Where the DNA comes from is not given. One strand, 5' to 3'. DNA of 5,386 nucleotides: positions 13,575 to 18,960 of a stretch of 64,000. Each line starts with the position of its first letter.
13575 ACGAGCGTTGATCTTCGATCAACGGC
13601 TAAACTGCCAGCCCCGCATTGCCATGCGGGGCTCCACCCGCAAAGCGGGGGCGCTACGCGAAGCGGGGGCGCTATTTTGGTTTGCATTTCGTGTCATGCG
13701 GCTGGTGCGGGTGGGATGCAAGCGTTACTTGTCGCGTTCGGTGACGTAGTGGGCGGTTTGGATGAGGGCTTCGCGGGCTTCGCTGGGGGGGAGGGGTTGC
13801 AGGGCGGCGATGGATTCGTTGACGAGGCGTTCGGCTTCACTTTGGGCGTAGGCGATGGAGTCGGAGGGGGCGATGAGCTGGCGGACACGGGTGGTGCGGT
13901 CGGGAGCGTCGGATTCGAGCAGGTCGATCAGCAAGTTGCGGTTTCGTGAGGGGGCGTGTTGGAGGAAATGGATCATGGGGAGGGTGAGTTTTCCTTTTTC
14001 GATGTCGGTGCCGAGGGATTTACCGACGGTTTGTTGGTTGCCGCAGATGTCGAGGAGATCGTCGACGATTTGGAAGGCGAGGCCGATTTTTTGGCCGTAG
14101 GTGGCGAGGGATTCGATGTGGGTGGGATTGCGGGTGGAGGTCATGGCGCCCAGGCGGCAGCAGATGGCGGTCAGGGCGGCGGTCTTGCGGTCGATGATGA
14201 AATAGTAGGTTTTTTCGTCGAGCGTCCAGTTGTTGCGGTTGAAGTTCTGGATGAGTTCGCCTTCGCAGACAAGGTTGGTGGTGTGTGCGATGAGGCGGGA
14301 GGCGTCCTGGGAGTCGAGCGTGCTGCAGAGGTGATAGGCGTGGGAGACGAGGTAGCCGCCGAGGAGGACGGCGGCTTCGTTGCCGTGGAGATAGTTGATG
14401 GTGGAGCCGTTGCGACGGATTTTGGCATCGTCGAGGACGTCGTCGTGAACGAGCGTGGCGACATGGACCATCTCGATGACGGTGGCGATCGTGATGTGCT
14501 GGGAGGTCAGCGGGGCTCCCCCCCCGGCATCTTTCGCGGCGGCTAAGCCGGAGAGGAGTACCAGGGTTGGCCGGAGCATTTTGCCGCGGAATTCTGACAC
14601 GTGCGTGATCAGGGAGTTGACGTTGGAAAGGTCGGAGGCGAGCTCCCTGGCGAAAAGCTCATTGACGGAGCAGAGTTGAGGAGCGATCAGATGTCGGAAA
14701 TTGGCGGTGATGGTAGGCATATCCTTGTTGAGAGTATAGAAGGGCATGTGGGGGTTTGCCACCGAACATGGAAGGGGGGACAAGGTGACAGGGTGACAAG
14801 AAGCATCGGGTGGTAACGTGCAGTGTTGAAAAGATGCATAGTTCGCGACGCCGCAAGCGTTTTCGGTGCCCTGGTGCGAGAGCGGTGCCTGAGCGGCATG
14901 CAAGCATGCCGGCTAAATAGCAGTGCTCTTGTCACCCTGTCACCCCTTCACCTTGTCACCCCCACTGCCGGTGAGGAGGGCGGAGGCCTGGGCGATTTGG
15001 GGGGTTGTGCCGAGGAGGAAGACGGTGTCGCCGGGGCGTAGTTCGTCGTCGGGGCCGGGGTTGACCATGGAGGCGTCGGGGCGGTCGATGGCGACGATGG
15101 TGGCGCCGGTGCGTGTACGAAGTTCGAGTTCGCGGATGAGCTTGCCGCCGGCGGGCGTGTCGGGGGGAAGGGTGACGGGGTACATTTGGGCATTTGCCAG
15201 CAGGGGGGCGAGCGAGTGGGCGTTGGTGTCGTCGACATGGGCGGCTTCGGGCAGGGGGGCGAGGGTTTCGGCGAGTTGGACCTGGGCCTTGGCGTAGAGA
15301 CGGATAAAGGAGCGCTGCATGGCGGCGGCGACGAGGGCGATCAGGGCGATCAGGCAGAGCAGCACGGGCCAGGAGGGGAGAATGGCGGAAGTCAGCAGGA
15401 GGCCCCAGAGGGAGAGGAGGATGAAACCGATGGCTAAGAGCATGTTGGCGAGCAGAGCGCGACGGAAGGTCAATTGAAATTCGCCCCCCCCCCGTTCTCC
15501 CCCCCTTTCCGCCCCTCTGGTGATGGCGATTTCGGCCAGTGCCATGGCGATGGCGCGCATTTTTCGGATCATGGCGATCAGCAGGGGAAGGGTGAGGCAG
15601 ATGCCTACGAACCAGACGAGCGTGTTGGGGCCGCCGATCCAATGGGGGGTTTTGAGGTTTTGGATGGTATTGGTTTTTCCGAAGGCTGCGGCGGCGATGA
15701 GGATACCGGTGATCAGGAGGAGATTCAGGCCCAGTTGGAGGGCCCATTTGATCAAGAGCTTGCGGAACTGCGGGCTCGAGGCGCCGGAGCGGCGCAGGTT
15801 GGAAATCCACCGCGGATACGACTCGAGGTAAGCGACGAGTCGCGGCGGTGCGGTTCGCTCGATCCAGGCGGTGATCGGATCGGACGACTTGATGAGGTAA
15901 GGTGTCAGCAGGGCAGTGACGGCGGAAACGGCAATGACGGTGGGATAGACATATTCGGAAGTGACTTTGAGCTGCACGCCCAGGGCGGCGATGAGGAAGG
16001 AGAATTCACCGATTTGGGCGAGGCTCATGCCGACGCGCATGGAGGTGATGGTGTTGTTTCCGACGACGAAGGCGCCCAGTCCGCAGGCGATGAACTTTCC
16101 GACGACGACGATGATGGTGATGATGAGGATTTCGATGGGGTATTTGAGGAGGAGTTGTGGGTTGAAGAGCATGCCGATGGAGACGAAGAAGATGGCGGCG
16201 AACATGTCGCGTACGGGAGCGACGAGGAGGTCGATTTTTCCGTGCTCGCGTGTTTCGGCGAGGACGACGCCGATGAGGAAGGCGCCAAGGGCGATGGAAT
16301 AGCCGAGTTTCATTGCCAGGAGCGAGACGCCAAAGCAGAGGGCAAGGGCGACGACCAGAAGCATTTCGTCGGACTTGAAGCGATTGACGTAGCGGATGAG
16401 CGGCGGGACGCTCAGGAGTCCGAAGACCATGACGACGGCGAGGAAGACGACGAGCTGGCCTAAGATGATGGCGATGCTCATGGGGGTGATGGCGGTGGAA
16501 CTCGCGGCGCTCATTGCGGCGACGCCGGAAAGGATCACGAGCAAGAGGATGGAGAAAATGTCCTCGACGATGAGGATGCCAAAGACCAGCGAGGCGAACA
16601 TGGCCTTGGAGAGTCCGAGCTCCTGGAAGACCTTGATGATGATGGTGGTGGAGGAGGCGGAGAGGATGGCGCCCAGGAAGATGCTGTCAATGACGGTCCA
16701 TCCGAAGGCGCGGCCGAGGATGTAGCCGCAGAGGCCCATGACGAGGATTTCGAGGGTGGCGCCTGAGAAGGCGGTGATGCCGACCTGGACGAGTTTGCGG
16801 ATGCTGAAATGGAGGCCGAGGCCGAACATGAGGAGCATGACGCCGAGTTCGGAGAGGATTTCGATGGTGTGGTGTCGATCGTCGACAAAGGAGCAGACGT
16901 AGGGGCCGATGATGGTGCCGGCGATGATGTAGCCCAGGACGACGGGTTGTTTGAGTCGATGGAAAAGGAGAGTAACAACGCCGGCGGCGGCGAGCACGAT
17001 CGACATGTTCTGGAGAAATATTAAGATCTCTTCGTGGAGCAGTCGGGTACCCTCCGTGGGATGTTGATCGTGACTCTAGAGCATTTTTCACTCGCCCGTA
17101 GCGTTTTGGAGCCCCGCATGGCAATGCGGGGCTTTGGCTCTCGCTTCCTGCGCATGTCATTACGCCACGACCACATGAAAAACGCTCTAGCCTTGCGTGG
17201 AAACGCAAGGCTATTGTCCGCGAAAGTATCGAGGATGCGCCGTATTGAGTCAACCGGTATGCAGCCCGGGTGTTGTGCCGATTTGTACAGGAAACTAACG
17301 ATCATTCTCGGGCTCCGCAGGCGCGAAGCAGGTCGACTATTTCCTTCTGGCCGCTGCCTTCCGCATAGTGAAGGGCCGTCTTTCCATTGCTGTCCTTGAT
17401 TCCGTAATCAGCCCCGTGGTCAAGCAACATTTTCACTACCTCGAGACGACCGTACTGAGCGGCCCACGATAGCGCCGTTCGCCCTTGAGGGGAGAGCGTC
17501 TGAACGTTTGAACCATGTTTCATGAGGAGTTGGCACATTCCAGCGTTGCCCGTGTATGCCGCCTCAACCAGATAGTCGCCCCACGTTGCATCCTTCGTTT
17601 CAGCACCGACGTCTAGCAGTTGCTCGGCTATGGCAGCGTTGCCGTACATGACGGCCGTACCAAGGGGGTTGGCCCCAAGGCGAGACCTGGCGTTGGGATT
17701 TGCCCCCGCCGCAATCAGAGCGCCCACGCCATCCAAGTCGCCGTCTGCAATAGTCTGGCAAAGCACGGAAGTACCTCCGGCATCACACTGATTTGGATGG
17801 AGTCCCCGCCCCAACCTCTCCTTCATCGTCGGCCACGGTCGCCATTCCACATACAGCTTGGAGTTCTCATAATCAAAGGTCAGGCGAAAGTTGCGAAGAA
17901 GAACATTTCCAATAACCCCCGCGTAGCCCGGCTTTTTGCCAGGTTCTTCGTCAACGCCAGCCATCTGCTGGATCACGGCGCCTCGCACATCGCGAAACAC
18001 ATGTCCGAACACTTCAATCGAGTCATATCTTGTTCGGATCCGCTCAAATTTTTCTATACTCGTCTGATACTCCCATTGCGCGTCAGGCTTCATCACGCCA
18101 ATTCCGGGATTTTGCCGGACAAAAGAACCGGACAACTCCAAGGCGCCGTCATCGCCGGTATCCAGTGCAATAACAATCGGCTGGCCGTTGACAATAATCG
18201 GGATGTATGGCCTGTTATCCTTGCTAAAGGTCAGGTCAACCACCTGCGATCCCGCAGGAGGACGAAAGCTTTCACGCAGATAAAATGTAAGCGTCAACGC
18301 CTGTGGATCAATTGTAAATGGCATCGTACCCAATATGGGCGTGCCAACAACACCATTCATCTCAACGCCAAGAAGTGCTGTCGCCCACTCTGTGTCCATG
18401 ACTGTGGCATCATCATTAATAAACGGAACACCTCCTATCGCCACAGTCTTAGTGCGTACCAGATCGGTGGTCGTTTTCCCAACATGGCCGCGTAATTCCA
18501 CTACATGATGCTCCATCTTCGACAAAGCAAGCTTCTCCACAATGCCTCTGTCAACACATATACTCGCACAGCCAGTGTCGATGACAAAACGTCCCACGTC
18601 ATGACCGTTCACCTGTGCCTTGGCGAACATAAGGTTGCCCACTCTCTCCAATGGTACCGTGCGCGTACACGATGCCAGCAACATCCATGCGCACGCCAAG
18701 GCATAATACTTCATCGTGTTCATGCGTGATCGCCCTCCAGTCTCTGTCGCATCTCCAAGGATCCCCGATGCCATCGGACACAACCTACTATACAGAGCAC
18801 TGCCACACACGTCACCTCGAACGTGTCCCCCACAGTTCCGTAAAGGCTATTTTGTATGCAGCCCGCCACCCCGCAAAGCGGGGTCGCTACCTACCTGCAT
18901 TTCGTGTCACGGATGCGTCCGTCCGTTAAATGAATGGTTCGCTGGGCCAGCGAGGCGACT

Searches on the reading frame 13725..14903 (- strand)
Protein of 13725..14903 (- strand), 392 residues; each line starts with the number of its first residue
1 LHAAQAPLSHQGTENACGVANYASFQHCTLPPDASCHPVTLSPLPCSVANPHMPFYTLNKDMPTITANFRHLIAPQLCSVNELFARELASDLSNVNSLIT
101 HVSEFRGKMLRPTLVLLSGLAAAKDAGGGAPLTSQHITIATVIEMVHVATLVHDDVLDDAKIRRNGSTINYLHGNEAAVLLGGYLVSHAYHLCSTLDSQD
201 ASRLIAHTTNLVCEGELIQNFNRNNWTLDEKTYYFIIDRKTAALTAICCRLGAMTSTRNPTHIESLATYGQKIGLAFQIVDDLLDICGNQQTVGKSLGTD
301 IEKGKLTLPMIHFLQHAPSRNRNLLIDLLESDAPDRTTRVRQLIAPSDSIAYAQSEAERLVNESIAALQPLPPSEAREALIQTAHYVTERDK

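Call 88: search_protein_families(library=pfam, proteins=[window:13725-14903:-], max_evalue=0.001)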
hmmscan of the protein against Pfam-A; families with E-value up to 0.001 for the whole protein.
window:13725-14903:- (392 aa): 1 family
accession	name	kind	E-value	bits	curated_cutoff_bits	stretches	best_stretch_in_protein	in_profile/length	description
PF00348.22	polyprenyl_synt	-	5.3e-65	219.5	27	1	95-343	4-247/251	Polyprenyl synthetase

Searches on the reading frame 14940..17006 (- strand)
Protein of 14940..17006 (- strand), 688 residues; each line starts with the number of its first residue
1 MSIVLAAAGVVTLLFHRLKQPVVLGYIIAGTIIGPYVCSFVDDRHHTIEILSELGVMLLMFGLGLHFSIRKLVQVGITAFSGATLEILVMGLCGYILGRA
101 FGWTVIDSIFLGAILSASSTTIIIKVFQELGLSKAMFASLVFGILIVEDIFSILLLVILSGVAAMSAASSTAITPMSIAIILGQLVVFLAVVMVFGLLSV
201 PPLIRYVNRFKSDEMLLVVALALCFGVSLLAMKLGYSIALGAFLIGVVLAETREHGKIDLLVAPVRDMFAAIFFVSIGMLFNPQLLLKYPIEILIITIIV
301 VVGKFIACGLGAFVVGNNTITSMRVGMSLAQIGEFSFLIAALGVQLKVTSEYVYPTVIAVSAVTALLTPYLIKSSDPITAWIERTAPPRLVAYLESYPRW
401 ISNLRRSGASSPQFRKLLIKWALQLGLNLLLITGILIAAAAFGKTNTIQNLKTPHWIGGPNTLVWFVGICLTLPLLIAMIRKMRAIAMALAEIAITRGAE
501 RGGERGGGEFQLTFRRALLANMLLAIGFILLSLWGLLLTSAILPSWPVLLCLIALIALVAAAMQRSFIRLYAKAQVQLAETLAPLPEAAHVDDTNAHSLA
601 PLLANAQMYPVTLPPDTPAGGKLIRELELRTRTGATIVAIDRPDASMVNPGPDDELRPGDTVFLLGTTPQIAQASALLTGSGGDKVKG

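Call 88: search_protein_families(library=pfam, proteins=[window:14940-17006:-], max_evalue=0.001)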
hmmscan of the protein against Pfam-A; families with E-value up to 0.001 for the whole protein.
window:14940-17006:- (688 aa): 2 families
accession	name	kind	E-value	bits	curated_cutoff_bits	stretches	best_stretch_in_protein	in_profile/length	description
PF00999.27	Na_H_Exchanger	-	3e-60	204.5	26.2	1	9-372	5-374/375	Sodium/hydrogen exchanger, transmembrane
PF02080.26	TrkA_C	-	2.1e-15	56.8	27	1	611-678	4-70/71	TrkA-C domain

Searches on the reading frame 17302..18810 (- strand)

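Call 88: search_protein_families(library=pfam, proteins=[window:17302-18810:-], max_evalue=0.001)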
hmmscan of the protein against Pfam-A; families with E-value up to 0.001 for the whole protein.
window:17302-18810:- (502 aa): 8 families
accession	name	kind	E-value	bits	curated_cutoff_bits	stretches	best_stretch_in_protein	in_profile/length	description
PF12796.13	Ank_2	-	7.8e-25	87.7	27.3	2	414-500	1-84/90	Ankyrin repeats (3 copies)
PF00023.36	Ank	-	4.1e-21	74.3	21.1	1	442-473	1-32/33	Ankyrin repeat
PF13637.12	Ank_4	-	1.8e-19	69.8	22.7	2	447-495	1-49/50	Ankyrin repeats (many copies)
PF13857.12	Ank_5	-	8.9e-16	58.3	27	1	431-483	3-56/56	Ankyrin repeats (many copies)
PF13606.12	Ank_3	-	1.9e-15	55.6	22.3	1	443-469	2-28/30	Ankyrin repeat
PF13650.11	Asp_protease_2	-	2.9e-14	54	24.3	1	64-150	2-89/90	Aspartyl protease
PF13975.11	gag-asp_proteas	-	1.4e-13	51.7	28.2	1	64-151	2-89/92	gag-polyprotein putative aspartyl protease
PF24521.3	Ank_KRIT1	-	0.00034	20.8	80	0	380-479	19-121/149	KRIT1 ankyrin-repeats domain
